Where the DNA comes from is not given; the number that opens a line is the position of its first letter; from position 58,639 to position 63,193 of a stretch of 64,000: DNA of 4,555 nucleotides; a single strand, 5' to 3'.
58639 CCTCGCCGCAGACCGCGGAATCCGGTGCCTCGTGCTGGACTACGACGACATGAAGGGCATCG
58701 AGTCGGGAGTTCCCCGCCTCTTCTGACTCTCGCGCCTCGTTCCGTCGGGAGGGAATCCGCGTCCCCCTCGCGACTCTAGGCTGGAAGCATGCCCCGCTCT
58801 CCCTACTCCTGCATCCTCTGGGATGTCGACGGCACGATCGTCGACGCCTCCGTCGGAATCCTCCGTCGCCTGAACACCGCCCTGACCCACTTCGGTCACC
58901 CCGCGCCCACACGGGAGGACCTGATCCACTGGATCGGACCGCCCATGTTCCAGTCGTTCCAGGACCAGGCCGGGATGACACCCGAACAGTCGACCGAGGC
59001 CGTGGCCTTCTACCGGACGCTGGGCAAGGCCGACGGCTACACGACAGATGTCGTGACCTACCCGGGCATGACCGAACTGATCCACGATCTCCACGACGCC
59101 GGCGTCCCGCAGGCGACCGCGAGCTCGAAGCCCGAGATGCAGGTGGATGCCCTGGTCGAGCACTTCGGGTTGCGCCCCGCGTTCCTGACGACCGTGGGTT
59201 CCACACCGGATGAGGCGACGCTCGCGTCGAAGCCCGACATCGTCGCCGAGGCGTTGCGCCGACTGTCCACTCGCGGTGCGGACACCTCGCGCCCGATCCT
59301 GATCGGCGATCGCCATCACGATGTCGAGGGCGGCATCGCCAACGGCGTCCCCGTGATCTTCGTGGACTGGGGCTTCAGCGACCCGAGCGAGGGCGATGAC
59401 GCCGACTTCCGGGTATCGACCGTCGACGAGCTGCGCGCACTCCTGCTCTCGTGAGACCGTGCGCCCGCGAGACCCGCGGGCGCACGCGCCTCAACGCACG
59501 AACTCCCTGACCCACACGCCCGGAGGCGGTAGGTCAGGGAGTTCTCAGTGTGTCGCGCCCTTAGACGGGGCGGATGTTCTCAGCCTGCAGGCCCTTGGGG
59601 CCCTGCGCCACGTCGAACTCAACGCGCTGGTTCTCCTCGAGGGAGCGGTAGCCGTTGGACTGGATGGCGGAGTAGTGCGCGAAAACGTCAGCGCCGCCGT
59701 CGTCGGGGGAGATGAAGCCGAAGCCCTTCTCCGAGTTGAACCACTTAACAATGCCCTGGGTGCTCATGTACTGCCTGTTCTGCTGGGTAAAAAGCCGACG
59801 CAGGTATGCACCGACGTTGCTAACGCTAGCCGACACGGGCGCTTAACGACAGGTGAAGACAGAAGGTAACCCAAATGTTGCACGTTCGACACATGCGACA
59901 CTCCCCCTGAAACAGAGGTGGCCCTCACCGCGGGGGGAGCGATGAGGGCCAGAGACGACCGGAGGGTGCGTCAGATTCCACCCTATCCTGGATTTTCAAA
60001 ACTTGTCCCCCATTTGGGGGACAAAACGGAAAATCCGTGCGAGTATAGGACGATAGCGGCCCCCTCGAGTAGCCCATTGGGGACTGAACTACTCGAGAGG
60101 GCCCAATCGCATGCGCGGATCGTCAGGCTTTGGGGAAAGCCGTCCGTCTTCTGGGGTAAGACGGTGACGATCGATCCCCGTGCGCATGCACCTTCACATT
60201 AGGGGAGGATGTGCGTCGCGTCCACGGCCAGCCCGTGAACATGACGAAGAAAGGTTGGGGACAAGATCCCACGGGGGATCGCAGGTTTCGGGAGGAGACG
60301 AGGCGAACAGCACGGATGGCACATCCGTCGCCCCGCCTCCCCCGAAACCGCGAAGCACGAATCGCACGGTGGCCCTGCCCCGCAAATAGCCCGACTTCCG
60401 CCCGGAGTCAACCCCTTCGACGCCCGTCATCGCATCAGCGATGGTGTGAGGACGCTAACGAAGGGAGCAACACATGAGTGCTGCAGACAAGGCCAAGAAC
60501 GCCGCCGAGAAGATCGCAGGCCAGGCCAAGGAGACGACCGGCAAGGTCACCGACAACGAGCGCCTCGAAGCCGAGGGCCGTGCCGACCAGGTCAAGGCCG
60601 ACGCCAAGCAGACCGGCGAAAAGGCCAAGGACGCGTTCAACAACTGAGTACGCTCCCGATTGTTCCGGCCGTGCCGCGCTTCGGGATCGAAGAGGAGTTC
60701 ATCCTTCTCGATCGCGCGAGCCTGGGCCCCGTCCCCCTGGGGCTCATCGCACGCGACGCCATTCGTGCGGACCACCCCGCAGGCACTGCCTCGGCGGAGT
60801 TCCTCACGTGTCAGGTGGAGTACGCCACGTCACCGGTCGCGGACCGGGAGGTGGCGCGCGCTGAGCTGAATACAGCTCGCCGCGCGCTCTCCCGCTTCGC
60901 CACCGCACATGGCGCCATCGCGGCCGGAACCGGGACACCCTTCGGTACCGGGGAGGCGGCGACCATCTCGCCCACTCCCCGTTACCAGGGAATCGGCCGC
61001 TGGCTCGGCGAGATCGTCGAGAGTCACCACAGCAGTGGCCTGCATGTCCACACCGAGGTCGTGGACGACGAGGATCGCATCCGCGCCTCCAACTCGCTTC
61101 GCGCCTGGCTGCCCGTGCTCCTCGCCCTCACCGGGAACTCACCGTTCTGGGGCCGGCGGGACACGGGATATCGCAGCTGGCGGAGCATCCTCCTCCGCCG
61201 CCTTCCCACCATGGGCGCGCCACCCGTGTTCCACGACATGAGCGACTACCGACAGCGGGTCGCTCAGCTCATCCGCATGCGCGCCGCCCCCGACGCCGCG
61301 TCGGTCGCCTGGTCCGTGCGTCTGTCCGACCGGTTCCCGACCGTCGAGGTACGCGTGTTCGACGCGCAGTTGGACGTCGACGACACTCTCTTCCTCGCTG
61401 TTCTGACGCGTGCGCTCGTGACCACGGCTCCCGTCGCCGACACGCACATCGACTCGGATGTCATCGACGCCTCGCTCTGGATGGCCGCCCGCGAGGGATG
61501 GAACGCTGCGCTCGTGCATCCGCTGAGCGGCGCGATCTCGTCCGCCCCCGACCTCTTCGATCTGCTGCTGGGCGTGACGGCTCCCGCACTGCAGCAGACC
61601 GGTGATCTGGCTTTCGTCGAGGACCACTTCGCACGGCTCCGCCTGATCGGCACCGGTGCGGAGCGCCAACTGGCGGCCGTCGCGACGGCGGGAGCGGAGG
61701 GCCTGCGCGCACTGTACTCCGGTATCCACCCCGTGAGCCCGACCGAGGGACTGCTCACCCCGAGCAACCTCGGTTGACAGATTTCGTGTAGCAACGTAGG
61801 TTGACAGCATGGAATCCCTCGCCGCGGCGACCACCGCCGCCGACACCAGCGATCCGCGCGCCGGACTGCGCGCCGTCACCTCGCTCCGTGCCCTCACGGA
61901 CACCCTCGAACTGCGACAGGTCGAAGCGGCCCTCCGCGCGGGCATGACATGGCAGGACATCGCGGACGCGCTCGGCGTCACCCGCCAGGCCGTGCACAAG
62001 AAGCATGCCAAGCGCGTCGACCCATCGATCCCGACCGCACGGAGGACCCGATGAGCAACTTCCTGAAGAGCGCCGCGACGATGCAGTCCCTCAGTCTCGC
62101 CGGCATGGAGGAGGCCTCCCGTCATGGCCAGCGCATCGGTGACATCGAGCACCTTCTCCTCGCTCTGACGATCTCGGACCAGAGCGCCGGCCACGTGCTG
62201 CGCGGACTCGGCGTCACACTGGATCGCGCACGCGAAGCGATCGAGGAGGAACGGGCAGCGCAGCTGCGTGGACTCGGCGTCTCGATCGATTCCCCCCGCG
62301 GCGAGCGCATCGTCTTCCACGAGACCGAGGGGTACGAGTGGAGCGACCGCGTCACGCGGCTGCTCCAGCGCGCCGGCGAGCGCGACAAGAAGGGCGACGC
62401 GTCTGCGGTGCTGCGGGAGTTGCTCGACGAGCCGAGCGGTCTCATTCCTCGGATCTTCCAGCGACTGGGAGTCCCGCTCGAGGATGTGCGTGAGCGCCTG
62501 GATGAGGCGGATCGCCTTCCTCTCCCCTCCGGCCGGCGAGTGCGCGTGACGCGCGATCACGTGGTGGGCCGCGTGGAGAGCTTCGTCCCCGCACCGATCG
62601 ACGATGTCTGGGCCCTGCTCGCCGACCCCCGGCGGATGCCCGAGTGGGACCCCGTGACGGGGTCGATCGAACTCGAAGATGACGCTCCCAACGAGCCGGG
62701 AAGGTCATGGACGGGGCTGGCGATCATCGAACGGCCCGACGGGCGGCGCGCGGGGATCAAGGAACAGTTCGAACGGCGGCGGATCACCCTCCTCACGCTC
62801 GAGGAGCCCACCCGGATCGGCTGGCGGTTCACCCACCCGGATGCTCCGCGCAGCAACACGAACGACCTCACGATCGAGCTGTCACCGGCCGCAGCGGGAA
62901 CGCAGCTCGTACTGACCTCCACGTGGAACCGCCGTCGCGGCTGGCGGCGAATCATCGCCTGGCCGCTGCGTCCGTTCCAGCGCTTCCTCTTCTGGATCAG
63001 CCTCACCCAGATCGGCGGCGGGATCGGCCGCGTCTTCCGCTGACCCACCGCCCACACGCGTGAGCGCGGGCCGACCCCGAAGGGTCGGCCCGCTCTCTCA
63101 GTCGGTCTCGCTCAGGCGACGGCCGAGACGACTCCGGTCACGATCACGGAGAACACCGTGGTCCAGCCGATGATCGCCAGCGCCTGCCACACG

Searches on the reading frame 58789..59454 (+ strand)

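Call 96: search_protein_families(library=pfam, proteins=[window:58789-59454:+], max_evalue=0.0001)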
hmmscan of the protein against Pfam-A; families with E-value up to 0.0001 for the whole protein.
window:58789-59454:+ (221 aa): 4 families
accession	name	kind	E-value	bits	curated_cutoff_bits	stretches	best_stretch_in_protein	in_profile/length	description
PF13419.12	HAD_2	-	7.9e-23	81.9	23.8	1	9-192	1-178/178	Haloacid dehalogenase-like hydrolase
PF00702.32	Hydrolase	-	4e-13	50.6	26.4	1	7-186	2-191/191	haloacid dehalogenase-like hydrolase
PF12710.13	HAD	-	3.4e-09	37.8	27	1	9-179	1-185/189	haloacid dehalogenase-like hydrolase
PF13242.12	Hydrolase_like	-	3.6e-09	36.8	22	1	148-210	4-66/75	HAD-hyrolase-like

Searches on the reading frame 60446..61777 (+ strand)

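Call 96: search_protein_families(library=pfam, proteins=[window:60446-61777:+], max_evalue=0.0001)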
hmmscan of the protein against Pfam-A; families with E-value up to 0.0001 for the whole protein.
window:60446-61777:+ (443 aa): 1 family
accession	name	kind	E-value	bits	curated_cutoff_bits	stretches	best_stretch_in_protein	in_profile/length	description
PF04107.18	GCS2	-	3.6e-35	122.2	21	1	79-324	1-258/291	Glutamate-cysteine ligase family 2(GCS2)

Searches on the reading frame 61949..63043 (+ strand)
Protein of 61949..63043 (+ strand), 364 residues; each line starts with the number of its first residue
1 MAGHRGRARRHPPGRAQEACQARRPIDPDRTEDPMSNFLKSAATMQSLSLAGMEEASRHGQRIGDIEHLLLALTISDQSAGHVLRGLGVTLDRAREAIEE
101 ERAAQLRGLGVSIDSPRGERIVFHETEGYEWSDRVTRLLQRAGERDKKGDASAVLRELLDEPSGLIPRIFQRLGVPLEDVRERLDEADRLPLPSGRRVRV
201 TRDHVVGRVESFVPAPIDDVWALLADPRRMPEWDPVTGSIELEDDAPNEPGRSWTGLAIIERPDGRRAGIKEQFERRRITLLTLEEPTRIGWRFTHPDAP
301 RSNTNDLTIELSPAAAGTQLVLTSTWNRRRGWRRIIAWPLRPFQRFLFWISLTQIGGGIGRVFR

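Call 96: search_protein_families(library=pfam, proteins=[window:61949-63043:+], max_evalue=0.0001)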
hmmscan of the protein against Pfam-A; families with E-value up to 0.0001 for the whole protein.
window:61949-63043:+ (364 aa): 4 families
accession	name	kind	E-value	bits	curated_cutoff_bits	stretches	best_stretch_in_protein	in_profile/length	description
PF02861.25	Clp_N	-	6.5e-16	58.7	20.7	1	54-102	3-52/53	Clp amino terminal domain, pathogenicity island component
PF10604.15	Polyketide_cyc2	-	1.9e-12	48.1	27.4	1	210-334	7-115/142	Polyketide cyclase / dehydrase and lipid transport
PF08327.17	AHSA1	-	1.8e-08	35.1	22.1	1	215-325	2-97/125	Activator of Hsp90 ATPase homolog 1-like protein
PF03364.25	Polyketide_cyc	-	7.4e-06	26.7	23.4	1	213-302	1-88/126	Polyketide cyclase / dehydrase and lipid transport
